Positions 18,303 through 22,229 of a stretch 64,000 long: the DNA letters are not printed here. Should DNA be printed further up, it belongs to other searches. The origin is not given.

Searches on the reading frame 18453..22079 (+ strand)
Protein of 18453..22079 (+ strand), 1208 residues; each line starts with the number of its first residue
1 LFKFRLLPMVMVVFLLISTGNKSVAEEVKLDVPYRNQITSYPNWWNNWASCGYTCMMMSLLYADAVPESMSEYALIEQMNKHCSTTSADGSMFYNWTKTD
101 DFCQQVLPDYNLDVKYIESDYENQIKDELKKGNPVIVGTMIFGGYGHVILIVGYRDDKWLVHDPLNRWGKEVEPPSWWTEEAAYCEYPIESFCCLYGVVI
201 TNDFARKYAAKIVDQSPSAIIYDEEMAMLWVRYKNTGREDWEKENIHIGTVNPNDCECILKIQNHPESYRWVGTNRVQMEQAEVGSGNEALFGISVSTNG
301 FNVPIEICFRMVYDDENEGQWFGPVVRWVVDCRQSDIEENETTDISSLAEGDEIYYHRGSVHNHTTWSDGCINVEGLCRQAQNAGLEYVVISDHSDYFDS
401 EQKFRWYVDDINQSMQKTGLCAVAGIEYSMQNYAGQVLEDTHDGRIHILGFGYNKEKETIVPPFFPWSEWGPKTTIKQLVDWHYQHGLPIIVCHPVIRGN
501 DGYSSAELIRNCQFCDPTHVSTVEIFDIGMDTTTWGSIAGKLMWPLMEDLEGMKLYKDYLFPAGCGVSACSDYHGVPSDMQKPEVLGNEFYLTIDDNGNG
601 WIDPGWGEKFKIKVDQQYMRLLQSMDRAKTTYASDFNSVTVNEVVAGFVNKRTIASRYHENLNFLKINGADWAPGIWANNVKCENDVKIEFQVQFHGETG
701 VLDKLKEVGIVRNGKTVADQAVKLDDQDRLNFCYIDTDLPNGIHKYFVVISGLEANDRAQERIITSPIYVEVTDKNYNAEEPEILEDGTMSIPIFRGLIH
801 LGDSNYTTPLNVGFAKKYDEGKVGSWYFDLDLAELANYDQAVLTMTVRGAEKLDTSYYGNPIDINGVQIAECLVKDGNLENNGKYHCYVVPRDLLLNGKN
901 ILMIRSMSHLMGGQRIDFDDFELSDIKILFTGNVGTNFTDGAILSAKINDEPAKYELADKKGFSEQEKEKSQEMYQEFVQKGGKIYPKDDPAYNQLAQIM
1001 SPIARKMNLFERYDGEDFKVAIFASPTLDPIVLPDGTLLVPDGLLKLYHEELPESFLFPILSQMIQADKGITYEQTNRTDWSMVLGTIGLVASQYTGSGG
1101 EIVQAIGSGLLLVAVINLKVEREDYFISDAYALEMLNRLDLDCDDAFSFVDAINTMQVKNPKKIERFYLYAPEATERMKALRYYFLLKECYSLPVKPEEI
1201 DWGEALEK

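Call 45: search_protein_families(library=pfam, proteins=[window:18453-22079:+], max_evalue=0.00001)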
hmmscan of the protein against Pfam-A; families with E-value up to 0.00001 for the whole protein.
window:18453-22079:+ (1208 aa): 2 families
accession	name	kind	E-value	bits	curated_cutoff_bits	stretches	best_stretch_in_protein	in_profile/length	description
PF13529.12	Peptidase_C39_2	-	4.4e-15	57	24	1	30-164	1-142/143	Peptidase_C39 like family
PF02811.25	PHP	-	5e-06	27.4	26.4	0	361-435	2-67/164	PHP domain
